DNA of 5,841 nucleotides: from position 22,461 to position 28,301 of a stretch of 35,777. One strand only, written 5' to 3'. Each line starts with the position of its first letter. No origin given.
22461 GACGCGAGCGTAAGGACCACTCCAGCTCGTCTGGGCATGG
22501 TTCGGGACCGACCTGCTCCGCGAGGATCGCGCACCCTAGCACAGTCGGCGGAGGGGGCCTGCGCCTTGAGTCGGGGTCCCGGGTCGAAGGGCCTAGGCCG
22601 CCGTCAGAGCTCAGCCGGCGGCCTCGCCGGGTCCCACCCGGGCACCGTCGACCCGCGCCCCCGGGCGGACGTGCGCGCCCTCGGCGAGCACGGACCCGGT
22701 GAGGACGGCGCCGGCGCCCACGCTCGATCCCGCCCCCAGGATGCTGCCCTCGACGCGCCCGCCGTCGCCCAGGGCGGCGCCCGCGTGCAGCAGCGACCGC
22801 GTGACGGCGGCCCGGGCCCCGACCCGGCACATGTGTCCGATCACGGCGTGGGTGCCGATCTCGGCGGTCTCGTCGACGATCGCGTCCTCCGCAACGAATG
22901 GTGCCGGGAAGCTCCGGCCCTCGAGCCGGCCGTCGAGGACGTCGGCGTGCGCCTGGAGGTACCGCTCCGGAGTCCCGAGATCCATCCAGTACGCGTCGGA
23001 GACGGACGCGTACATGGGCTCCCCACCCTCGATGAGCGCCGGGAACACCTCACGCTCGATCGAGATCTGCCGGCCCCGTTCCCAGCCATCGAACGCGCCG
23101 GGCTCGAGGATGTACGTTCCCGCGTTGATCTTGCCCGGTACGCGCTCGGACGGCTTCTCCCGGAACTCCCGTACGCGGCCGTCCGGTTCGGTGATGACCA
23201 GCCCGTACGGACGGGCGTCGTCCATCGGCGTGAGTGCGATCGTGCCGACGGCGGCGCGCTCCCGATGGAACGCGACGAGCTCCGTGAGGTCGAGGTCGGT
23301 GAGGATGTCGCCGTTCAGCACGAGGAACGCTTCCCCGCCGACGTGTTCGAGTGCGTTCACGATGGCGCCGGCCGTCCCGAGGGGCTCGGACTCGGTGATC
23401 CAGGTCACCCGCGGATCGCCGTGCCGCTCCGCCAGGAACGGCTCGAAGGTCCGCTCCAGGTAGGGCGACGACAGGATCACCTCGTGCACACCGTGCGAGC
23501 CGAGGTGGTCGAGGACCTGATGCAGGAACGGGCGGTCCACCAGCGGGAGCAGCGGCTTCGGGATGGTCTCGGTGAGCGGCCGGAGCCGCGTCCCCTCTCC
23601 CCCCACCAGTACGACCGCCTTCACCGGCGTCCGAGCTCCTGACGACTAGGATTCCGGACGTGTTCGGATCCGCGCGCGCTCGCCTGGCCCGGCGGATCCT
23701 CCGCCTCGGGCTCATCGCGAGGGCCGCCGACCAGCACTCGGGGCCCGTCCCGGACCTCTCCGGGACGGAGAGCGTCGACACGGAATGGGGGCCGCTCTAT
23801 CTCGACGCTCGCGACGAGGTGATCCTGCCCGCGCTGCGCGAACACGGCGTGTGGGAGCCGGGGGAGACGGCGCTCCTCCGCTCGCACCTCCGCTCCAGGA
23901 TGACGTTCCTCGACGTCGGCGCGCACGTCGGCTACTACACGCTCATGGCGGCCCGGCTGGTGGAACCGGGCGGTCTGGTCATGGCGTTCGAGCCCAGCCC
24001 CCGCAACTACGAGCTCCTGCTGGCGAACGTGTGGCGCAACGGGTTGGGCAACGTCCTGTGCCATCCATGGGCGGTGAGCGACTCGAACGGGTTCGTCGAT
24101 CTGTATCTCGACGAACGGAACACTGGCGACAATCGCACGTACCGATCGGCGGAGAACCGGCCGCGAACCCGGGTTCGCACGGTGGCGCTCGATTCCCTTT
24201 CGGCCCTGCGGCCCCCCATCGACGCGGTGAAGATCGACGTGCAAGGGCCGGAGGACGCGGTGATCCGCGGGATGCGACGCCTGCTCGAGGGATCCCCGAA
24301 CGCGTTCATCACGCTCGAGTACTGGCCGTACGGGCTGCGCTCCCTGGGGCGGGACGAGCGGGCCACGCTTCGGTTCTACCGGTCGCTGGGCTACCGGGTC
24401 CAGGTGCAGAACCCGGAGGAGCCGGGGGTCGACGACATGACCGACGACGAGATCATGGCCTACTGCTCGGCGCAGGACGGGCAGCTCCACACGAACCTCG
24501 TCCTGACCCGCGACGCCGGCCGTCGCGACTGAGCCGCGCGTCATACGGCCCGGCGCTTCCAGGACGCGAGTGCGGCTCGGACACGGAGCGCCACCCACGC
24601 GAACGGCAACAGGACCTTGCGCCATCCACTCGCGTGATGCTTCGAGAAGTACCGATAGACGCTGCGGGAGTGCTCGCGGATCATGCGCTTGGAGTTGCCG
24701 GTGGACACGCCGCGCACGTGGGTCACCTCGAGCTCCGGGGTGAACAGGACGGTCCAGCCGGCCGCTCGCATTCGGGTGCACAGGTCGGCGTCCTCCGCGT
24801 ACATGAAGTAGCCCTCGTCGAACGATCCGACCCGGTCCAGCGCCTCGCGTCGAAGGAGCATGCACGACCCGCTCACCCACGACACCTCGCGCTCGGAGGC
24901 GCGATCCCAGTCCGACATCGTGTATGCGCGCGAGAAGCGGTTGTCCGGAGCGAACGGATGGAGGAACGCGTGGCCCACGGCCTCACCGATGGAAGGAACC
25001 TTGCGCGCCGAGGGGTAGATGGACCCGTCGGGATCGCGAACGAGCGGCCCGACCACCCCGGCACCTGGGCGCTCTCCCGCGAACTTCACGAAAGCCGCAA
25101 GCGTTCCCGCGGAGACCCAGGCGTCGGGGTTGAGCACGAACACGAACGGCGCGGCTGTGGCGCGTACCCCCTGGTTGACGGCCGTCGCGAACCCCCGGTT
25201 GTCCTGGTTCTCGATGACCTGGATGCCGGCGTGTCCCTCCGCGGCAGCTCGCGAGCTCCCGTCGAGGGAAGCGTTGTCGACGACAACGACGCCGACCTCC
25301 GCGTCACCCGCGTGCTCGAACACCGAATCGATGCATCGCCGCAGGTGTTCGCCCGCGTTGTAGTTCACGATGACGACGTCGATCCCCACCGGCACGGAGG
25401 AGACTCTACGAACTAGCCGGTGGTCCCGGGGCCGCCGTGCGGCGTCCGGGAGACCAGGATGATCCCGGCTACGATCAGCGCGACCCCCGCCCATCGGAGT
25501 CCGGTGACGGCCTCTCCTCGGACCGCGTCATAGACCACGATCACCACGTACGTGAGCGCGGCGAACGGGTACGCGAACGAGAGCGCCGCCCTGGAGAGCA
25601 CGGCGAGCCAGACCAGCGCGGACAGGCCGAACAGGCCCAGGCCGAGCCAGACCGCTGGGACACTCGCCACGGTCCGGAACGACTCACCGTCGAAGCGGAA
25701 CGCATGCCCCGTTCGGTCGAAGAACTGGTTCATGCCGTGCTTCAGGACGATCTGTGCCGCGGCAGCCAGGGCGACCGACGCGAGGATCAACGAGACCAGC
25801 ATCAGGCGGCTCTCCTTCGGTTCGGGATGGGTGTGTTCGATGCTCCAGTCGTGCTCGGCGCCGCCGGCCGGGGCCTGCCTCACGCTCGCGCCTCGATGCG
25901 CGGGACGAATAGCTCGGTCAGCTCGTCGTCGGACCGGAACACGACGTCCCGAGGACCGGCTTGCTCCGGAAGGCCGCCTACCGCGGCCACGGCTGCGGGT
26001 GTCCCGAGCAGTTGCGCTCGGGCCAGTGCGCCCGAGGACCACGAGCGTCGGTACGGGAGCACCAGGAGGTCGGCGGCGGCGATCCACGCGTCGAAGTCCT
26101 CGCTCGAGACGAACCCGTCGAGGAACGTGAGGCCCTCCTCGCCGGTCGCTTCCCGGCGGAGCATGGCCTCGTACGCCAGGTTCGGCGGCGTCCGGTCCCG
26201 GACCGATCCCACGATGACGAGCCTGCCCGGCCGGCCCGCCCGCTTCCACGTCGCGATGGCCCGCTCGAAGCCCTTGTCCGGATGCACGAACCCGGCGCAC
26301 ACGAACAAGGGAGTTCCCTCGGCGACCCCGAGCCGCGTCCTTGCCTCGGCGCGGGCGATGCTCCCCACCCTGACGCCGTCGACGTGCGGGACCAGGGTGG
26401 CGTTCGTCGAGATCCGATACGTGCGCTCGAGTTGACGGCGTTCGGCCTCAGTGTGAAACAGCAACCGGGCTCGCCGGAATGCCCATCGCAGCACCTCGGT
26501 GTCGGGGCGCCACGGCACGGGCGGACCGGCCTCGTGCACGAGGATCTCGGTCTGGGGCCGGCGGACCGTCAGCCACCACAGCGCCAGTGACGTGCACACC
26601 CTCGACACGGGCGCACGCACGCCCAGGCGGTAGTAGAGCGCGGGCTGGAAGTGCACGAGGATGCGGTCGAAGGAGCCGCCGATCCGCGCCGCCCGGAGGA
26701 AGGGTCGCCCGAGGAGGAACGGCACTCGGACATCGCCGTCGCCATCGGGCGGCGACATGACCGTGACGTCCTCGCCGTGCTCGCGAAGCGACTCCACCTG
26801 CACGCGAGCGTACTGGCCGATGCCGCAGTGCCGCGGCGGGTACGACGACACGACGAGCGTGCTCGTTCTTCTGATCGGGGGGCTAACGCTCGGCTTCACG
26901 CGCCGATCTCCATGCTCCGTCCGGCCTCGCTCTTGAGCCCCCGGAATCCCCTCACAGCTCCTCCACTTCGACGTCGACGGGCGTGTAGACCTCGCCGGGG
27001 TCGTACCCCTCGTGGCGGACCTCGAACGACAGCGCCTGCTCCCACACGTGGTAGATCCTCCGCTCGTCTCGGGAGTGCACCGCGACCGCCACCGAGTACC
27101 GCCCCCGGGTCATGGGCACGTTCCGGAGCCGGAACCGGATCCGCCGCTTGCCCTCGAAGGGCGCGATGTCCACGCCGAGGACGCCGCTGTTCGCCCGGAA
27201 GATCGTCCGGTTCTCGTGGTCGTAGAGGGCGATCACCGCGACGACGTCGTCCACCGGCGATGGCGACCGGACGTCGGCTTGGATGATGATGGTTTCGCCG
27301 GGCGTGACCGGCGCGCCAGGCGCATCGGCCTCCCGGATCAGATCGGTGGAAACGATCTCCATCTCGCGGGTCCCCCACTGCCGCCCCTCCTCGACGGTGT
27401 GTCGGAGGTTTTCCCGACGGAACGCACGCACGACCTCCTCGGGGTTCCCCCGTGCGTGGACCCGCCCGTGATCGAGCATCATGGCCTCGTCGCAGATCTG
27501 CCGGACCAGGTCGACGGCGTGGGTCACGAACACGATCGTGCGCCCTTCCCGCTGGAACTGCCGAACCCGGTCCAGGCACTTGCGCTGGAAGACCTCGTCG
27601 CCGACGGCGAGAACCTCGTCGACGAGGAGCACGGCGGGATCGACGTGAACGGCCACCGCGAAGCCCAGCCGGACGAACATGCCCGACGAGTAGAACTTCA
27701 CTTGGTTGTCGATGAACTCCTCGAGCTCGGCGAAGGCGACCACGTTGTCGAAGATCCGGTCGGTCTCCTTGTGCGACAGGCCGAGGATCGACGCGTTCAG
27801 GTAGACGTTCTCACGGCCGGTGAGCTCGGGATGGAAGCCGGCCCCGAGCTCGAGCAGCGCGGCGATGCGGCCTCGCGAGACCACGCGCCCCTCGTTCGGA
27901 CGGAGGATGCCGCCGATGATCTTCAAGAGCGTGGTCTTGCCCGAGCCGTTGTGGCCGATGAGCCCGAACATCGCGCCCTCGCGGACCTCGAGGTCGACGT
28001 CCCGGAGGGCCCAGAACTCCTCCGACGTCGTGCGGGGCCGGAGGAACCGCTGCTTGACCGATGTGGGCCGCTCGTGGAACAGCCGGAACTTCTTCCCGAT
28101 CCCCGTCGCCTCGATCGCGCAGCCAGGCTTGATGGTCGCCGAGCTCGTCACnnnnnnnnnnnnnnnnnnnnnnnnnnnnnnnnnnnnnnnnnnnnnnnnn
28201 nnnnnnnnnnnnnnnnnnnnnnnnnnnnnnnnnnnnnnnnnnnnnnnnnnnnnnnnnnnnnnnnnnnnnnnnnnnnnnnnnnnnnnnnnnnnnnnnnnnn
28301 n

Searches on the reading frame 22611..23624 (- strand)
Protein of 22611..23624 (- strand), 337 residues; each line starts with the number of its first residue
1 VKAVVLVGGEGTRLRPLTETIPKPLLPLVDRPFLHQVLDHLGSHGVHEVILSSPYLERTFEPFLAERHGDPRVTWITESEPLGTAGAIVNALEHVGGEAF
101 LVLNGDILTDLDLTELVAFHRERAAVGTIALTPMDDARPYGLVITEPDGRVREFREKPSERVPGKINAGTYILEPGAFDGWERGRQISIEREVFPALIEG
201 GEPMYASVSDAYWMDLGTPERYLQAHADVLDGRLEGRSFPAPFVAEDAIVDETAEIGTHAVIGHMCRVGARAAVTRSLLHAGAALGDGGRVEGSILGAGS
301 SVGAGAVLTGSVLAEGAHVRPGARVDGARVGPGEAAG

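Call 50: search_protein_families(library=pfam, proteins=[window:22611-23624:-], max_evalue=0.001)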
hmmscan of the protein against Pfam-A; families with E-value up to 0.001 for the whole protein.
window:22611-23624:- (337 aa): 6 families
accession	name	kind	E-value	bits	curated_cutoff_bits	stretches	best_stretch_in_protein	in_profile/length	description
PF00483.29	NTP_transferase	-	1.3e-48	166.2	21.2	1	2-230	1-243/245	Nucleotidyl transferase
PF12804.13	NTP_transf_3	-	1.2e-13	52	27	1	3-120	1-110/160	MobA-like NTP transferase domain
PF25084.1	LbH_EIF2B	-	7e-10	39.3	54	1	244-326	6-88/105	EIF2B subunit epsilon LbH domain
PF00132.30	Hexapep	-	5.5e-06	26.3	27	0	294-326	2-35/36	Bacterial transferase hexapeptide (six repeats)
PF24894.1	Hexapep_GlmU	-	5.3e-05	23.7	23.3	0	272-325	14-66/104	GlmU-like, C-terminal hexapeptide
PF00535.33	Glycos_transf_2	-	0.00039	20.8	23.3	1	68-136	50-122/168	Glycosyl transferase family 2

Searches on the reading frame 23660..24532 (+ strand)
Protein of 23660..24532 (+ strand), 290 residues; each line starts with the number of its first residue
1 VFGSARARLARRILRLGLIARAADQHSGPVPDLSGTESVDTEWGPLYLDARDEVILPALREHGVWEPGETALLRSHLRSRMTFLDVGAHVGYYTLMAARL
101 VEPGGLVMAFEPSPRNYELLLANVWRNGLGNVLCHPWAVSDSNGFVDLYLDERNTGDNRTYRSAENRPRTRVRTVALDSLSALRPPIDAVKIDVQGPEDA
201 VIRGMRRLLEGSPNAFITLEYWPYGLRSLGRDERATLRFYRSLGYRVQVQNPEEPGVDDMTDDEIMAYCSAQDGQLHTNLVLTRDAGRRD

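Call 50: search_protein_families(library=pfam, proteins=[window:23660-24532:+], max_evalue=0.001)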
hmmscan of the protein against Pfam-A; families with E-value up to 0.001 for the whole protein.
window:23660-24532:+ (290 aa): 1 family
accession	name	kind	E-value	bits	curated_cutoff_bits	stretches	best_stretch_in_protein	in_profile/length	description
PF05050.19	Methyltransf_21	-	7.7e-17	62.4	22.7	1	85-247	1-173/173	Methyltransferase FkbM domain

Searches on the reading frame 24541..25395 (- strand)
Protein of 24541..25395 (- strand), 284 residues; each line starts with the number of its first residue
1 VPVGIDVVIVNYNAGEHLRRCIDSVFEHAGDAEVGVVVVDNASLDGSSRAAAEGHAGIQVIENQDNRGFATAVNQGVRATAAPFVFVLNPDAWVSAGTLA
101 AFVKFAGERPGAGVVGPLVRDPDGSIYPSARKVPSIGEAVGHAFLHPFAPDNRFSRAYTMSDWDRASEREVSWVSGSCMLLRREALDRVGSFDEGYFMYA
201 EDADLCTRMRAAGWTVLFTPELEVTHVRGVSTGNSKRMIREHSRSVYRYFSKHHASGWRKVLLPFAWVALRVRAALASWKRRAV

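Call 73: search_protein_families(library=pfam, proteins=[window:24541-25395:-], max_evalue=0.001)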
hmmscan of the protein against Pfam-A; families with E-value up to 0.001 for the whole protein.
window:24541-25395:- (284 aa): 5 families
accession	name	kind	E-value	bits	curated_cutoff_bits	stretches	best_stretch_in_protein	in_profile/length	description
PF13641.12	Glyco_tranf_2_3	-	8.3e-22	78.8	27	1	5-247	3-229/230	Glycosyltransferase like family 2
PF00535.33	Glycos_transf_2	-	2.4e-21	76.8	23.3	1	7-189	2-167/168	Glycosyl transferase family 2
PF13632.12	Glyco_trans_2_3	-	3.5e-10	40.5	27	1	155-261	53-154/198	Glycosyl transferase family group 2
PF13506.12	Glyco_transf_21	-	1e-07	32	21.7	1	152-228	85-157/174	Glycosyl transferase family 21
PF10111.15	Glyco_tranf_2_2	-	2.1e-05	24.6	27.3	0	175-216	164-206/276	Glycosyltransferase like family 2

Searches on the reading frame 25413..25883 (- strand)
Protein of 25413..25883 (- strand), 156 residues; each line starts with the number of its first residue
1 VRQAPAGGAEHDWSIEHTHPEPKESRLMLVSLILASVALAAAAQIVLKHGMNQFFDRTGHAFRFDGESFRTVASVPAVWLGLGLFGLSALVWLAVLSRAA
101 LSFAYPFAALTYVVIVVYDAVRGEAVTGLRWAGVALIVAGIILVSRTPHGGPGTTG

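Call 73: search_protein_families(library=pfam, proteins=[window:25413-25883:-], max_evalue=0.001)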
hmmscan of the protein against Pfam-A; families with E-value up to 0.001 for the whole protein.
window:25413-25883:- (156 aa): 1 family
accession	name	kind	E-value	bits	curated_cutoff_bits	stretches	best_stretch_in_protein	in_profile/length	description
PF10639.15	TMEM234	-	0.00052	20.5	30.1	1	67-144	33-112/113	Putative transmembrane family 234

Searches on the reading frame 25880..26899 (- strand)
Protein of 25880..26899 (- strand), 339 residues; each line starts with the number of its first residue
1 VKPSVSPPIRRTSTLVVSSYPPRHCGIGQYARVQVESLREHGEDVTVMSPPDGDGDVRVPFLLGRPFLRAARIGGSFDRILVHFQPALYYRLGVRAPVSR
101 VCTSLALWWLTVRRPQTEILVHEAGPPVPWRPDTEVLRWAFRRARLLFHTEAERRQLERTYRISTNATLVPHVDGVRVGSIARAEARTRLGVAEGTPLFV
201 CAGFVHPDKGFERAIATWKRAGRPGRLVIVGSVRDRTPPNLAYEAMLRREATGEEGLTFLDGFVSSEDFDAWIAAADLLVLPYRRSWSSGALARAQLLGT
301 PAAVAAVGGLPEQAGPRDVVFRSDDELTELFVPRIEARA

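Call 73: search_protein_families(library=pfam, proteins=[window:25880-26899:-], max_evalue=0.001)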
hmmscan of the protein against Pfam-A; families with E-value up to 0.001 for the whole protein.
window:25880-26899:- (339 aa): 2 families
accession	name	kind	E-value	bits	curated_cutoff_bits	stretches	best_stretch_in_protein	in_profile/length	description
PF13692.12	Glyco_trans_1_4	-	2e-09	38.3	27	1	197-325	2-128/142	Glycosyl transferases group 1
PF00534.26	Glycos_transf_1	-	5.2e-06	26.5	26.4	1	184-318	3-135/172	Glycosyl transferases group 1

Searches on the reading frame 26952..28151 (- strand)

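Call 74: search_protein_families(library=pfam, proteins=[window:26952-28151:-], max_evalue=0.001)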
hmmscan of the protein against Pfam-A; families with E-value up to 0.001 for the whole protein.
window:26952-28151:- (399 aa): 3 families
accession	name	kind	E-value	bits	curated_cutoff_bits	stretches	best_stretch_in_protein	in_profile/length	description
PF00005.33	ABC_tran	-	1.7e-19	71.2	25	1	49-180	1-135/137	ABC transporter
PF14524.12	Wzt_C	-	6.3e-19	68.8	30.4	1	257-381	3-132/143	Wzt C-terminal domain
PF13304.12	AAA_21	-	0.00021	21.9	27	0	62-84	2-24/304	AAA domain, putative AbiEii toxin, Type IV TA system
